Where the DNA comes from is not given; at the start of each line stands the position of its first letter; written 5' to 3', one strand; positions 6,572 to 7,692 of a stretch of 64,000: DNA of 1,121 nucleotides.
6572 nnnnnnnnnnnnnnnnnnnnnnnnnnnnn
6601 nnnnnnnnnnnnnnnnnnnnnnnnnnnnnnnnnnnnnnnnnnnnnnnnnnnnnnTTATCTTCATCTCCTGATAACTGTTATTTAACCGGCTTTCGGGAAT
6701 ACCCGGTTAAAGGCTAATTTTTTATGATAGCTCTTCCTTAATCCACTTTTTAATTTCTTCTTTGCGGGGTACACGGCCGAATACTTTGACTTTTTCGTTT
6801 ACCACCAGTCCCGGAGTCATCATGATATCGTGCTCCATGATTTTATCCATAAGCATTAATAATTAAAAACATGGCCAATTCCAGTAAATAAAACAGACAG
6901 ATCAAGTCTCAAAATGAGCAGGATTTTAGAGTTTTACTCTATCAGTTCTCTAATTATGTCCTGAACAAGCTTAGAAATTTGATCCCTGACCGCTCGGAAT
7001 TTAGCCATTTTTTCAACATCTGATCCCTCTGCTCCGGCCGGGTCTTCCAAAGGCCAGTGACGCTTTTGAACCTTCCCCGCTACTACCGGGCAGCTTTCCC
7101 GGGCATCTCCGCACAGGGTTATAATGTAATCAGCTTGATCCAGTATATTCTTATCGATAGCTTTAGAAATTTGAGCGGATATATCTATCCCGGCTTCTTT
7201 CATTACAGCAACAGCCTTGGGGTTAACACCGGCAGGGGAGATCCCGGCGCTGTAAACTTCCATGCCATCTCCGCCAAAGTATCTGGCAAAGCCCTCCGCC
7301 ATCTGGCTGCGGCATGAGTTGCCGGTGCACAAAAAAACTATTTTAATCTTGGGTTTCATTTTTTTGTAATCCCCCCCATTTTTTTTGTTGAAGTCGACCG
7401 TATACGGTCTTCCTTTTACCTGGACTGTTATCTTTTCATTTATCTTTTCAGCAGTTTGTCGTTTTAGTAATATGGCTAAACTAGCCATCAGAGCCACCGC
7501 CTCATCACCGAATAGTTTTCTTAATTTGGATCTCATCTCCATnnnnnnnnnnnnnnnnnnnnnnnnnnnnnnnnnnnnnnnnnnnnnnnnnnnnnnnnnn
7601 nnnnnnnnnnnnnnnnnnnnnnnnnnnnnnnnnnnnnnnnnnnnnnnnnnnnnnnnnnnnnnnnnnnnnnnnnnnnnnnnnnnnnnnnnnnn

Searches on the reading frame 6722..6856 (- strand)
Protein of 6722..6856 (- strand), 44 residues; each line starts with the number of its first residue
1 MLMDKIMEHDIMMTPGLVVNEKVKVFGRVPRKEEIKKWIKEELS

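Call 3: search_protein_families(library=pfam, proteins=[window:6722-6856:-], max_evalue=0.1)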
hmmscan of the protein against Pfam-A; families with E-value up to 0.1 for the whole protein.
window:6722-6856:- (44 aa): 1 family
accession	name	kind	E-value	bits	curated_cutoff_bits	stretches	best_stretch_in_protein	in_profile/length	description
PF13192.12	Thioredoxin_3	-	1.3e-12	48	24.8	1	3-40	39-76/76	Thioredoxin domain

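Call 4: search_protein_families(library=ncbifam, proteins=[window:6722-6856:-], max_evalue=0.1)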
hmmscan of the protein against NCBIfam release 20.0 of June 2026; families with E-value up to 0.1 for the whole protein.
window:6722-6856:- (44 aa): 3 families
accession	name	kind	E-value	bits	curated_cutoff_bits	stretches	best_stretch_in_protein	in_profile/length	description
TIGR00412.2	redox_disulf_2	subfamily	4.6e-13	49.4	62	1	3-40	38-75/75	MTH895/ArsE family thioredoxin-like protein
TIGR00411.1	redox_disulf_1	equivalog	1e-05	25.5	92.75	1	4-42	44-81/82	MJ0307 family thioredoxin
NF041307.1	AvrBs1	subfamily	0.0011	17.8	400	1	2-38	153-191/435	AvrBs1/Avra family type III secretion system effector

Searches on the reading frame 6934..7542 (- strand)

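Call 77: search_protein_families(library=ncbifam, proteins=[window:6934-7542:-], max_evalue=0.001)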
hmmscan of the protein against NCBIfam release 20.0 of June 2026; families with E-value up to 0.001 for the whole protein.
window:6934-7542:- (202 aa): 5 families
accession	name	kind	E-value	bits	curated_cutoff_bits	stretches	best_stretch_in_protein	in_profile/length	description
TIGR02691.1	arsC_pI258_fam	equivalog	1.4e-56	190.2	174.3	1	68-195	1-128/129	arsenate reductase (thioredoxin)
NF010053.0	PRK13530.1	subfamily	2.5e-48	163.8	215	1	65-195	3-127/133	arsenate reductase (thioredoxin)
TIGR02689.1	ars_reduc_gluta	equivalog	2.5e-29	102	157.6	1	67-197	2-126/126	arsenate reductase, glutathione/glutaredoxin type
NF007520.0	PRK10126.1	equivalog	1.6e-05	25.4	243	1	67-144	4-83/147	low molecular weight protein-tyrosine-phosphatase Wzb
NF008486.0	PRK11391.1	equivalog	0.00076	20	247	0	68-156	9-99/148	phosphotyrosine-protein phosphatase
